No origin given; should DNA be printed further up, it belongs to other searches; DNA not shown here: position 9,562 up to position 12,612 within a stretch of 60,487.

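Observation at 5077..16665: Five-gene translationally coupled operon (CN-hydrolase / TPR-FG-GAP lipoprotein / 5-TM pentahaem cytochrome-TPR / CRTAC1 propeller / MASE1-GGDEF-EAL): candidate uncharacterised envelope redox-signalling system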

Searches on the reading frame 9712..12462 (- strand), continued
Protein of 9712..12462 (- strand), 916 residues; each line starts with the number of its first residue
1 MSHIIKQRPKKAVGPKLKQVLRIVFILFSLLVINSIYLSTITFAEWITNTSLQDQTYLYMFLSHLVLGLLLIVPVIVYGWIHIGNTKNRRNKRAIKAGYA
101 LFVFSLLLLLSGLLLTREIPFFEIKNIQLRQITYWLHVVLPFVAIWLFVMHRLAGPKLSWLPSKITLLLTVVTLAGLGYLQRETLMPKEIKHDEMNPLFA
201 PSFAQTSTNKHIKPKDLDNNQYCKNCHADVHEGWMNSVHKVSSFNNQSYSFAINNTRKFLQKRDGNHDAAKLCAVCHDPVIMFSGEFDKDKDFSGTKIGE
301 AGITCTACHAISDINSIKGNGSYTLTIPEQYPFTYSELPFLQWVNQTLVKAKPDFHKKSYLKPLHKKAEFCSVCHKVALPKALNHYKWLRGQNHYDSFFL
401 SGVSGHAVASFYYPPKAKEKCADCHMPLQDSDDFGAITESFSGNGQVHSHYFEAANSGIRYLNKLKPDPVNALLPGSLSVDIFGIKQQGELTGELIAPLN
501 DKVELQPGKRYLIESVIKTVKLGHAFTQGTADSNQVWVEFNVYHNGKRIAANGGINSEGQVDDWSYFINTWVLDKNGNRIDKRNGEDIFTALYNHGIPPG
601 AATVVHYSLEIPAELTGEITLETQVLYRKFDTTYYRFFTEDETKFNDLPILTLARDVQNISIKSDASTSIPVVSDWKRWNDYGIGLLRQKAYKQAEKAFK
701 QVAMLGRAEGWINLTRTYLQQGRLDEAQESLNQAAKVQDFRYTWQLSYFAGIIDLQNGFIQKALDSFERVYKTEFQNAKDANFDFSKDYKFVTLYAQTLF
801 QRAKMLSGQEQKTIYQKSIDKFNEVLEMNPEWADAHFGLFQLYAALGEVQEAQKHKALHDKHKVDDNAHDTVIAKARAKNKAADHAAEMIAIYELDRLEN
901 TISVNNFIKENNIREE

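Call 20: search_solved_structures(query=window:9712-12462:-, max_evalue=1)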
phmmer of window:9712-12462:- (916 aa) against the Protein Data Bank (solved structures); distinct sequences matched with E-value up to 1: 25.
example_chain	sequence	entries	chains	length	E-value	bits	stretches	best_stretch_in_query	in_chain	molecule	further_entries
8bu0_A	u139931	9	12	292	3.9e-07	31.6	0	678-736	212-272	Consensus tetratricopeptide repeat protein | Crystal structure of an 8-repeat consensus TPR superhelix with Zinc. | Monomer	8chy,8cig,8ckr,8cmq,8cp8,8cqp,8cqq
8ch0_A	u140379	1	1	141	2.5e-05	25.6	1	678-735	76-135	Consensus tetratricopeptide repeat protein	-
9qhb_A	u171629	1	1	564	0.00016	22.9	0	705-852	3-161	Engineered tetratricopeptide repeat protein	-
2fo7_A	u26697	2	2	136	0.00037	21.7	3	678-735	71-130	SYNTHETIC CONSENSUS TPR PROTEIN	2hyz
1na0_A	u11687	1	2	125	0.001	20.3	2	677-736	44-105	designed protein CTPR3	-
2wqh_A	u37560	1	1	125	0.0014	19.8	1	677-735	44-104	CTPR3Y3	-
5ze8_A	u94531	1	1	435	0.0021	19.3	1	218-318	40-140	cytochrome c552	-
9qhc_A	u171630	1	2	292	0.0032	18.6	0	678-735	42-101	Engineered tetratricopeptide repeat protein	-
2avp_A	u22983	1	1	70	0.0082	17.3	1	678-736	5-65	synthetic consensus TPR protein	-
7obi_A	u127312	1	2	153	0.0098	17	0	812-855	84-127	CTPR-rv4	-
6vfi_B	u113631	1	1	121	0.017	16.2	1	677-736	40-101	O43_dn18B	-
6vfh_A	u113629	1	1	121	0.018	16.1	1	677-736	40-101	T33_dn10A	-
6v8e_A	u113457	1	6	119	0.019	16.1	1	679-736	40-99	Designed protein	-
1na3_A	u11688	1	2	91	0.025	15.7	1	677-736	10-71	designed protein CTPR2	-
6vl6_A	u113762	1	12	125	0.032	15.3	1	676-737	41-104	T33_dn2A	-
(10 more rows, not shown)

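Call 36: search_protein_families(library=pfam, proteins=[L012:2142-5480:+, L012:5815-7539:+, L012:7241-9271:+, L012:9407-12301:+, L012:12298-13989:+, L012:14028-17531:+, L013:6491-9712:+, L013:9791-12232:+, L013:12241-13695:+, L013:13739-15157:+], max_evalue=0.001)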
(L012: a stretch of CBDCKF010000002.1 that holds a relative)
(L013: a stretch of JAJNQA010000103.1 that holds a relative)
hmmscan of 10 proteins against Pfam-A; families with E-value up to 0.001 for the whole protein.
L012:2142-5480:+ (1112 aa): 3 families
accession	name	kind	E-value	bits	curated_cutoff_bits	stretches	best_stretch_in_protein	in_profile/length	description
PF25183.1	OMP_b-brl_4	-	1.3e-157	527.1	30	1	252-1105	1-838/838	Outer membrane beta barrel domain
PF13620.12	CarboxypepD_reg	-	1.6e-15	57.6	32.3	1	40-120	1-81/82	Carboxypeptidase regulatory-like domain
PF00593.30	TonB_dep_Rec_b-barrel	-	0.00025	21.5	27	1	454-709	77-251/436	TonB dependent receptor-like, beta-barrel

L012:5815-7539:+ (574 aa): 3 families
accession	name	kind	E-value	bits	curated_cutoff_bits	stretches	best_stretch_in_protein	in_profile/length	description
PF13517.12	FG-GAP_3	-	6.9e-56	187.1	26.9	7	272-339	1-61/61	FG-GAP-like repeat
PF07593.17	UnbV_ASPIC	-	2.8e-21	75.6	23.4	1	496-563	1-68/68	ASPIC and UnbV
PF01839.29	FG-GAP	-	1.6e-17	63.4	22.1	0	321-341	2-22/37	FG-GAP repeat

L012:7241-9271:+ (676 aa): 22 families
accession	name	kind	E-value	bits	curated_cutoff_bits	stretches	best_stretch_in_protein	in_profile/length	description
PF07719.23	TPR_2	-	2.7e-27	93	27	2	492-523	2-33/34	Tetratricopeptide repeat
PF00515.34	TPR_1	-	1.1e-24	85.7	27.8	2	492-523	2-33/34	Tetratricopeptide repeat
PF13414.12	TPR_11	-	1.6e-24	85.7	26.8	2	465-505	2-42/42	TPR repeat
PF13424.12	TPR_12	-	2.4e-21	76.2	30.1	4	235-292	14-72/77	Tetratricopeptide repeat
PF13432.12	TPR_16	-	1.9e-20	73.4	32.7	2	463-522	3-62/65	Tetratricopeptide repeat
PF14559.12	TPR_19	-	2.4e-20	73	25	2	468-522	2-56/68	Tetratricopeptide repeat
PF13428.12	TPR_14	-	6.4e-17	60.8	23.5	0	493-533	3-43/44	Tetratricopeptide repeat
PF13431.12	TPR_17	-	1.1e-15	57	24.4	1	481-511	3-33/34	Tetratricopeptide repeat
PF13181.12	TPR_8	-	3.4e-15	55.3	25.7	1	492-523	2-33/34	Tetratricopeptide repeat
PF23914.1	TPR_CcmH_CycH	-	6e-14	52.6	42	2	430-509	57-139/158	Cytochrome c-type biogenesis protein H TPR domain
PF13371.12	TPR_9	-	2.5e-10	40.6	35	1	466-525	4-61/73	Tetratricopeptide repeat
PF12895.13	ANAPC3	-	6.3e-10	39.6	27.2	1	472-546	4-77/82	Anaphase-promoting complex, cyclosome, subunit 3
PF13174.12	TPR_6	-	7.7e-10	39.2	26.3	0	582-597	17-32/33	Tetratricopeptide repeat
PF00639.27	Rotamase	-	9.8e-09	36.5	21.7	1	142-205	19-84/97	PPIC-type PPIASE domain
PF13176.12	TPR_7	-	1.7e-07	31.2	27.9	0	267-293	1-27/36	Tetratricopeptide repeat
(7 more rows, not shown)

L012:9407-12301:+ (964 aa): 19 families
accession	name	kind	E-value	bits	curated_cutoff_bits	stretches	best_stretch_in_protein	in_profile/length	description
PF07719.23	TPR_2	-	2.6e-20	71.2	27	0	846-877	3-34/34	Tetratricopeptide repeat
PF14559.12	TPR_19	-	1.4e-19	70.6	25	2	788-848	3-63/68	Tetratricopeptide repeat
PF13432.12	TPR_16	-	1.3e-16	61.1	32.7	2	817-877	4-64/65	Tetratricopeptide repeat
PF13428.12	TPR_14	-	6.2e-16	57.8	23.5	2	777-818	2-43/44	Tetratricopeptide repeat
PF13414.12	TPR_11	-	1.9e-15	56.7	26.8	1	851-884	1-34/42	TPR repeat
PF00515.34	TPR_1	-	1.5e-14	53.5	27.8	1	846-877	3-34/34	Tetratricopeptide repeat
PF13181.12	TPR_8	-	1.5e-13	50.1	25.7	0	777-808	2-33/34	Tetratricopeptide repeat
PF23914.1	TPR_CcmH_CycH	-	6.4e-12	46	42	1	771-876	45-153/158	Cytochrome c-type biogenesis protein H TPR domain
PF13424.12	TPR_12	-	1.9e-10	41.2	30.1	2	779-840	6-75/77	Tetratricopeptide repeat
PF13435.11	Cytochrome_C554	-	6.1e-09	37.1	20.8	1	223-307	1-84/84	Cytochrome c554 and c-prime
PF13371.12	TPR_9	-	2.8e-08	34.1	35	0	767-812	20-65/73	Tetratricopeptide repeat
PF13431.12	TPR_17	-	5.6e-07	29.8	24.4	0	765-797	2-34/34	Tetratricopeptide repeat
PF22113.1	Mtrc-MtrF_II-IV_dom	-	1.4e-06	28.4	30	0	299-427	27-131/176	Outer membrane cytochrome MtrC/MtrF-like, domains II/IV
PF13174.12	TPR_6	-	5.7e-06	27.1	26.3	0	850-876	6-32/33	Tetratricopeptide repeat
PF13176.12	TPR_7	-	8.8e-06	25.9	27.9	0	779-809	2-32/36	Tetratricopeptide repeat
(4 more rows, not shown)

L012:12298-13989:+ (563 aa): 3 families
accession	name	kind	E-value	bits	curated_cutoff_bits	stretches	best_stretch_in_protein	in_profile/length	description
PF13517.12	FG-GAP_3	-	2.4e-46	156.6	26.9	7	126-188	1-61/61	FG-GAP-like repeat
PF07593.17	UnbV_ASPIC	-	5.6e-19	68.2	23.4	1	479-545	1-67/68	ASPIC and UnbV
PF01839.29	FG-GAP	-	2.3e-08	34.2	22.1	0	432-452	6-26/37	FG-GAP repeat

L012:14028-17531:+ (1167 aa): 21 families
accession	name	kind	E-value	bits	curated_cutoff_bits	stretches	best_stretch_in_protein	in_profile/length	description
PF13517.12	FG-GAP_3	-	9.8e-40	135.4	26.9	5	285-348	1-61/61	FG-GAP-like repeat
PF00515.34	TPR_1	-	3e-22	77.9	27.8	2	109-141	1-33/34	Tetratricopeptide repeat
PF07719.23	TPR_2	-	9.4e-19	66.4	27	2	109-141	1-33/34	Tetratricopeptide repeat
PF13432.12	TPR_16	-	1.6e-15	57.6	32.7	2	113-175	1-63/65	Tetratricopeptide repeat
PF13414.12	TPR_11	-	3e-15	56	26.8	2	116-157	1-42/42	TPR repeat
PF13181.12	TPR_8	-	5e-15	54.8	25.7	1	109-142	1-34/34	Tetratricopeptide repeat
PF13424.12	TPR_12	-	1.2e-12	48.3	30.1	3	109-173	3-75/77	Tetratricopeptide repeat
PF01839.29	FG-GAP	-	7.2e-12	45.4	22.1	0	605-629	2-26/37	FG-GAP repeat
PF14559.12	TPR_19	-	8.2e-12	45.7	25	1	155-205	3-53/68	Tetratricopeptide repeat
PF13174.12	TPR_6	-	1.6e-11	44.5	26.3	1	111-137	2-28/33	Tetratricopeptide repeat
PF07593.17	UnbV_ASPIC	-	2e-11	44.1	23.4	1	657-722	1-66/68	ASPIC and UnbV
PF13431.12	TPR_17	-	3.2e-10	39.9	24.4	0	104-129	8-33/34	Tetratricopeptide repeat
PF12895.13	ANAPC3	-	4.7e-10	40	27.2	1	105-168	21-81/82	Anaphase-promoting complex, cyclosome, subunit 3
PF13428.12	TPR_14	-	3.8e-09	36.8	23.5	1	110-150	2-42/44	Tetratricopeptide repeat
PF13176.12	TPR_7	-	1.7e-08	34.3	27.9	0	111-143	1-33/36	Tetratricopeptide repeat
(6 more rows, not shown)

L013:6491-9712:+ (1073 aa): 70 families (the best 25 are shown)
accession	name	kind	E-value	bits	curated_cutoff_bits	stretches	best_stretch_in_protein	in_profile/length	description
PF25174.1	Beta-prop_THOC3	-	1.2e-124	415.2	305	4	830-1069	3-242/272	THOC3 beta-propeller domain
PF00400.38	WD40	-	2.5e-121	391.5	27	8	524-562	1-39/39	WD domain, G-beta repeat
PF25173.1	Beta-prop_WDR3_1st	-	2.6e-117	389.5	154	4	492-647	29-184/184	WDR3 first beta-propeller domain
PF23414.1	Beta-prop_EML_2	-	1.4e-111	372.6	90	7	746-912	1-161/266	Echinoderm microtubule-associated protein second beta-propeller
PF24814.1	WD40_Prp19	-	7.2e-107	357.1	320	5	871-1070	45-248/281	Prp19 WD40 domain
PF24807.1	WD40_CDC20-Fz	-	1.3e-84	284.4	200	4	682-944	29-292/292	CDC20/Fizzy WD40 domain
PF24817.1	WD40_WDHD1_1st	-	2.4e-78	263.7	109.9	5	707-862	92-255/291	WDHD1 first WD40 domain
PF25391.1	WD40_Gbeta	-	8.2e-75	252.3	150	6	553-655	161-263/340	G protein beta WD-40 repeat protein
PF25175.1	Beta-prop_WDR5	-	1.9e-74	251.1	250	4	495-690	13-209/296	WDR5 beta-propeller domain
PF25168.1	Beta-prop_WDR36-Utp21_2nd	-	4.6e-74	250.2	84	7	913-1063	153-304/335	WDR36/Utp21 second beta-propeller domain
PF25172.1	Beta-prop_WDR3_2nd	-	9.6e-71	238.8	140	6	606-816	68-288/293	WDR3 second beta-propeller domain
PF24805.1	EIF3I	-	9.2e-62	209.5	200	5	737-948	4-219/324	EIF3I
PF24796.1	WDR55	-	1.1e-60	205.6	200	5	651-903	44-292/296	WDR55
PF24105.1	Beta-prop_CAF1B_HIR1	-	1.4e-53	182.7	80.5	4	529-611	125-207/383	CAF1B/HIR1 beta-propeller domain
PF12894.13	ANAPC4_WD40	-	2.6e-53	178.7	22.9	3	868-919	28-82/91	Anaphase-promoting complex subunit 4 WD40 domain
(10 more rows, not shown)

L013:9791-12232:+ (813 aa): 10 families
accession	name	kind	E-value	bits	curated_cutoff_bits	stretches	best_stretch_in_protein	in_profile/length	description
PF13435.11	Cytochrome_C554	-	1e-08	36.4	20.8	1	129-215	2-84/84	Cytochrome c554 and c-prime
PF13432.12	TPR_16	-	6e-08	33.4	32.7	1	679-734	9-64/65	Tetratricopeptide repeat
PF14559.12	TPR_19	-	6.7e-08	33.2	25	1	679-742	3-66/68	Tetratricopeptide repeat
PF13428.12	TPR_14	-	9.9e-08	32.4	23.5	0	702-742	2-42/44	Tetratricopeptide repeat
PF22113.1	Mtrc-MtrF_II-IV_dom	-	4.6e-07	30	30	0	124-217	79-166/176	Outer membrane cytochrome MtrC/MtrF-like, domains II/IV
PF23914.1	TPR_CcmH_CycH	-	1.2e-06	28.9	42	0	584-658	49-119/158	Cytochrome c-type biogenesis protein H TPR domain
PF07719.23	TPR_2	-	2.6e-06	27.5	27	0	587-618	3-34/34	Tetratricopeptide repeat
PF13414.12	TPR_11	-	8.5e-05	22.6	26.8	0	709-738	2-31/42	TPR repeat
PF12895.13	ANAPC3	-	0.00012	22.8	27.2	1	640-725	3-80/82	Anaphase-promoting complex, cyclosome, subunit 3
PF00515.34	TPR_1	-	0.00018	21.6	27.8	0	639-654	14-29/34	Tetratricopeptide repeat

L013:12241-13695:+ (484 aa): 2 families
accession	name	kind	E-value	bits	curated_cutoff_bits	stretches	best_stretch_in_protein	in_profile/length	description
PF01833.30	TIG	-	1.8e-09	37.9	20.9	1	113-183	6-81/84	IPT/TIG domain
PF05593.20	RHS_repeat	-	2.5e-05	25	22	1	71-100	1-31/38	RHS Repeat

L013:13739-15157:+ (472 aa): 0 families

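Call 42: predict_structure(alignment_id=A2)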
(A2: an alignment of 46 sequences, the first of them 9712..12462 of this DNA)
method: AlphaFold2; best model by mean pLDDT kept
length: 916 residues; sequences in the alignment: 46
mean_pLDDT: 79.6   pTM: 0.76
mean pLDDT of the five models: 79.6, 78.4, 76.1, 71.6, 67.5
residues with pLDDT >= 90: 267; 70-90: 449; 50-70: 142; < 50: 58
segments of 3 or more residues with pLDDT < 50: 1-8, 191-202, 263-267, 372-383, 390-398, 400-402, 525-531
pLDDT, mean of each block of 10 residues (from residue 1): 47 68 82 86 77 79 84 76 73 79 84 70 68 81 80 66 83 84 67 40 65 85 82 82 73 65 50 67 78 77 79 60 72 78 78 71 59 48 51 45 69 80 69 73 76 72 77 78 92 87 89 93 52 80 93 93 86 81 65 77 94 93 92 86 91 92 80 79 93 94 94 96 97 94 95 97 98 94 88 97 95 97 87 92 96 94 79 87 82 84 92 71
secondary structure, 60 per line:
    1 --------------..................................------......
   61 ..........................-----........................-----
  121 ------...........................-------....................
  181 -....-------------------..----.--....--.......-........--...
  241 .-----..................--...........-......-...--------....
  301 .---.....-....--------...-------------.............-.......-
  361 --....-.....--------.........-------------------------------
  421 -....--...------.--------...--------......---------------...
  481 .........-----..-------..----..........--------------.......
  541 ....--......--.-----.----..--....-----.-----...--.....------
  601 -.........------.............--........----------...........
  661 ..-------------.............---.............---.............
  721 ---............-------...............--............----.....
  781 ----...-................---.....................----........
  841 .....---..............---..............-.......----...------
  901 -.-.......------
elements in order (helices of 4 or more, strands of 3 or more residues): H15-48 H55-86 H92-115 H127-153 H161-180 H182-185 H214-217 H220-226 H228-235 H238-241 H247-264 H267-277 H279-284 H297-301 H305-309 E311-314 E323-325 H339-351 H353-359 H363-366 H368-372 H381-389 H422-425 E428-430 E446-448 H457-462 E478-486 E510-519 E534-544 E547-552 E570-573 E590-594 E602-610 E617-629 H632-639 E650-662 H676-688 H692-704 H708-720 H724-735 H743-757 H760-771 H776-780 H789-804 H808-828 H833-845 H849-862 H866-879 H881-887 E892-894 H904-910

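Call 45: fold_search(model_id=the predicted structure, library=pdb)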
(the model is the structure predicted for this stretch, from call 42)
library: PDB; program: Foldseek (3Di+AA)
matches with E <= 10: 1522; with E <= 0.001: 91
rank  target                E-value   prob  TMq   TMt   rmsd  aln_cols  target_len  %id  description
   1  9qhb                  4.2e-06  1.00  0.15  0.41  14.1       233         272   20  Crystal structure of 16-repeat CTPR protein with eliminated coordination sites (released 2025-10-22)
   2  8chy                  4.8e-06  1.00  0.14  0.38  15.2       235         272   20  Crystal structure of an 8-repeat consensus TPR superhelix with Zinc. (released 2024-02-21)
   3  9qhc_B                9.3e-06  1.00  0.15  0.41  13.3       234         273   19  Crystal structure of 8-repeat CTPR protein with eliminated coordination sites (released 2025-10-22)
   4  9qhc_A                3.7e-05  1.00  0.15  0.39  13.3       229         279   19  Crystal structure of 8-repeat CTPR protein with eliminated coordination sites (released 2025-10-22)
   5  3ash_A                3.9e-05  1.00  0.16  0.74   4.0       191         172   17  MamA D159K mutant 1 (released 2011-07-20)
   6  3vty_D                5.7e-05  1.00  0.15  0.67   5.2       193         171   17  Crystal structure of MamA (released 2012-10-31)
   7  3lca_A                6.0e-05  1.00  0.17  0.30   9.1       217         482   16  Structure of Tom71 complexed with Hsp70 Ssa1 C terminal tail indicating conformational plasticity (released 2010-12-22)
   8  6eou                  6.0e-05  1.00  0.11  0.22  10.7       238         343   16  O-GlcNAc transferase TPR domain with the intellectual disability associated mutation L254F (released 2018-05-09)
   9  3vtx_A                7.1e-05  1.00  0.16  0.68   4.2       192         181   18  Crystal structure of MamA protein (released 2012-10-31)
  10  3vty_A                8.1e-05  1.00  0.16  0.70   4.8       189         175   18  Crystal structure of MamA (released 2012-10-31)
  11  5g04_K                9.6e-05  1.00  0.18  0.32   7.7       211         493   15  Structure of the human APC-Cdc20-Hsl1 complex (released 2016-05-25)
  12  2xpi_D                1.1e-04  1.00  0.18  0.31   6.2       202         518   14  Crystal structure of APC/C hetero-tetramer Cut9-Hcn1 (released 2011-03-30)
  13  3as5_A                1.1e-04  1.00  0.16  0.66   5.7       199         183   18  MamA AMB-1 P212121 (released 2011-07-20)
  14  8dtf_A                1.1e-04  1.00  0.16  0.18  11.6       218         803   19  Cryo-EM structure of the full length Arabidopsis SPY with complete TPRs (released 2023-03-08)
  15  3vtx_B                1.2e-04  1.00  0.16  0.63   4.9       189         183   17  Crystal structure of MamA protein (released 2012-10-31)
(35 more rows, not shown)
